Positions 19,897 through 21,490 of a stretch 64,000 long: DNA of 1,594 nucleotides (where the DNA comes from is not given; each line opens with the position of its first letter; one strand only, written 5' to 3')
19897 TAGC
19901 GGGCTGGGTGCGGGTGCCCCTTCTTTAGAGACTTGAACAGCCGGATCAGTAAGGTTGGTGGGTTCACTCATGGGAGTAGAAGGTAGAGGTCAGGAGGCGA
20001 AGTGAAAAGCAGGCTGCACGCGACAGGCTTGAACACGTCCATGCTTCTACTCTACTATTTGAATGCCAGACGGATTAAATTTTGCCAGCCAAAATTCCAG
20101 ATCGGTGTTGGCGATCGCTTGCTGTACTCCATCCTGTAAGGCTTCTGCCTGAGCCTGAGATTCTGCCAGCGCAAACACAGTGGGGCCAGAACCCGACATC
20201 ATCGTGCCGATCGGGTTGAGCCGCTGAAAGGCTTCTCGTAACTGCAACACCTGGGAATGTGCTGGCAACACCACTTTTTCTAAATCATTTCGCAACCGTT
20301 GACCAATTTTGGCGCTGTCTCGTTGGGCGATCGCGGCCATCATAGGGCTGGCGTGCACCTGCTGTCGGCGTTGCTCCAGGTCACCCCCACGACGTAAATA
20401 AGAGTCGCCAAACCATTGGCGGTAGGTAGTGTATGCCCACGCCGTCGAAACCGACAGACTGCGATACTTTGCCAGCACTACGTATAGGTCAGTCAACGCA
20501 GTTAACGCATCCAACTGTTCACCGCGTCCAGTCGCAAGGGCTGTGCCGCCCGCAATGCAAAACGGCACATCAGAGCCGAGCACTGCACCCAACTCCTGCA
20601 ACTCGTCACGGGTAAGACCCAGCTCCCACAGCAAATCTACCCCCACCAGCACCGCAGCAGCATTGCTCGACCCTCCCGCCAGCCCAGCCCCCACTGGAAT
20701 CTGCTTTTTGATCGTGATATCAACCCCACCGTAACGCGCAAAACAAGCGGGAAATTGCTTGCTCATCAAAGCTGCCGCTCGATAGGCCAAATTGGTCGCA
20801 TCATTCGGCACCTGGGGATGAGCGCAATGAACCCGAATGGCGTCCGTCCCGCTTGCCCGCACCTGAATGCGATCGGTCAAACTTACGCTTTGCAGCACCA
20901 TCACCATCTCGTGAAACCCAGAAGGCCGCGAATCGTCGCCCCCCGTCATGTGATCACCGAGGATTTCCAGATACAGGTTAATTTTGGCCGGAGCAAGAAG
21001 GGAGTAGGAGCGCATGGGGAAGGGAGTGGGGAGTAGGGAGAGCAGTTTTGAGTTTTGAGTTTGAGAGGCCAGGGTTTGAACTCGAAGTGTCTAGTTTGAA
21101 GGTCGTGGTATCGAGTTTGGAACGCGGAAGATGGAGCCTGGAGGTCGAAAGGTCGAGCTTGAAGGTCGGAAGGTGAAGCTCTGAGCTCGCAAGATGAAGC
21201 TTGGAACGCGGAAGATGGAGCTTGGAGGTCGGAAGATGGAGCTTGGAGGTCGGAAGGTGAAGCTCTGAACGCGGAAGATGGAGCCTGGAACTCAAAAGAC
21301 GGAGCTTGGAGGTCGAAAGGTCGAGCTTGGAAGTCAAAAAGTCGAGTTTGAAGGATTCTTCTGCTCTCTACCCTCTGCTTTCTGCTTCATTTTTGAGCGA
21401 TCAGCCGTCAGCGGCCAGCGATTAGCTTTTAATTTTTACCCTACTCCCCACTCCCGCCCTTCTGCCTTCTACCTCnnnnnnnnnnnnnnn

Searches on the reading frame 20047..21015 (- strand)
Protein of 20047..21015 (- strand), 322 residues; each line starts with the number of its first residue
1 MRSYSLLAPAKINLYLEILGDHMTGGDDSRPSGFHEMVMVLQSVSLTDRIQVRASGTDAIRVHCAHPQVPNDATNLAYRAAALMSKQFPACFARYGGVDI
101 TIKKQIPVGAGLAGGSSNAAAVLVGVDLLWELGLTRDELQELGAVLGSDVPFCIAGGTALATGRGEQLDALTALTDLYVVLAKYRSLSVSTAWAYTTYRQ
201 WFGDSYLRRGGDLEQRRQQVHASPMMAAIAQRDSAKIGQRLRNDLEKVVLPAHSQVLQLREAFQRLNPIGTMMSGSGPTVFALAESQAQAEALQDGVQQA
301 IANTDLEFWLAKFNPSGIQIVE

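Call 39: find_related_loci(query=window:20047-21015:-, collection=metagenome_contigs, flank=2500)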
Query window:20047-21015:- (322 aa) in metagenome_contigs; peptide patterns used: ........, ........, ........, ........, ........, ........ (x = any residue, [..] = any of these).
382 stretches matched a pattern; 329 encode a relative of the query (tblastn E <= 1e-3); the best 80 are kept; 80 distinct loci.
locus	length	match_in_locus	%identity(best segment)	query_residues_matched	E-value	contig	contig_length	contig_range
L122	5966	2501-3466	92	1-322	0e+0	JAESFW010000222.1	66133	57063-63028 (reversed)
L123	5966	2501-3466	88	1-322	0e+0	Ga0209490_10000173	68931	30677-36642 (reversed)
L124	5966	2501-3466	81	1-322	2e-178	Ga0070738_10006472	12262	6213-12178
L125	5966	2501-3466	84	1-322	6e-175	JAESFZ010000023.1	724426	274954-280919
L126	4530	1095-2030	66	1-320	2e-139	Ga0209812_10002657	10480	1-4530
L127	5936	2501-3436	66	1-321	4e-139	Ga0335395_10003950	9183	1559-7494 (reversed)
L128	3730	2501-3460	67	1-321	3e-140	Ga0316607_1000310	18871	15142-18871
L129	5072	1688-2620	67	1-320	2e-139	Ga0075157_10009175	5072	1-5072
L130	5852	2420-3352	67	1-320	7e-138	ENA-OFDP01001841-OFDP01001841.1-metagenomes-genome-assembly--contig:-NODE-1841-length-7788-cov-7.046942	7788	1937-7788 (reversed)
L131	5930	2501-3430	67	1-319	2e-137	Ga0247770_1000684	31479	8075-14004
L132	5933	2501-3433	67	1-320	2e-137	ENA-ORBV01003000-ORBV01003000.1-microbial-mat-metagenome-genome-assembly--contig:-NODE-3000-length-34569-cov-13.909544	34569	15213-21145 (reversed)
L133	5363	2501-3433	67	1-320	2e-137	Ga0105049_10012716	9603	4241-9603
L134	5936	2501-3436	65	1-320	3e-137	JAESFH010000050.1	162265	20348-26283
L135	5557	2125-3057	66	1-320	4e-137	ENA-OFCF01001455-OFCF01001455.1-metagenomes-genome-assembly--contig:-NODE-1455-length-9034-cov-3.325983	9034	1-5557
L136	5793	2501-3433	66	1-320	4e-137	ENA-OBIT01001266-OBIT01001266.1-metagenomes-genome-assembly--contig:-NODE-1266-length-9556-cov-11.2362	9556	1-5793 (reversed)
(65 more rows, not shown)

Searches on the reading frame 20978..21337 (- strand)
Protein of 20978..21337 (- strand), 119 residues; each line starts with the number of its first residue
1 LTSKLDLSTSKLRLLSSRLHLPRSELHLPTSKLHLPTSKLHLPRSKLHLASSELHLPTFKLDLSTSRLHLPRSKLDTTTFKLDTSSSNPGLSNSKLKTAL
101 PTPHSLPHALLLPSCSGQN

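Call 69: search_protein_families(library=pfam, proteins=[window:20978-21337:-], max_evalue=0.001)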
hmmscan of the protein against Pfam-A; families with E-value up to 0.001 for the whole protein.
window:20978-21337:- (119 aa): 0 families

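Call 81: find_homologous_proteins(query=window:20978-21337:-, max_evalue=0.001)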
Query window:20978-21337:-: 578 candidates shared short words with the query, none scored E <= 0.001.

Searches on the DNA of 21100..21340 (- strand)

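Call 62: search_dna_similar(query=window:21100-21340:-, collection=plasmids, mode=distant, max_rows=15)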
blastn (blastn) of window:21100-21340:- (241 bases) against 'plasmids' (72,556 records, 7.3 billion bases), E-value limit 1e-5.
Records with a match: 1; places in all: 8; records where one place covers at least 80% of the query: 1.
Best place of each record, by identity: 60-80% 1.
By first word of the organism name: Ralstonia 1.
By predicted mobility (MOB-suite, as given by PLSDB): non-mobilizable 1.
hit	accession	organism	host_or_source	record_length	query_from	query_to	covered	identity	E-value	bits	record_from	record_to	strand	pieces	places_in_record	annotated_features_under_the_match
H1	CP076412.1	Ralstonia wenshanensis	soil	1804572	16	229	89%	65.7%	5e-9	69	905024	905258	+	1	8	none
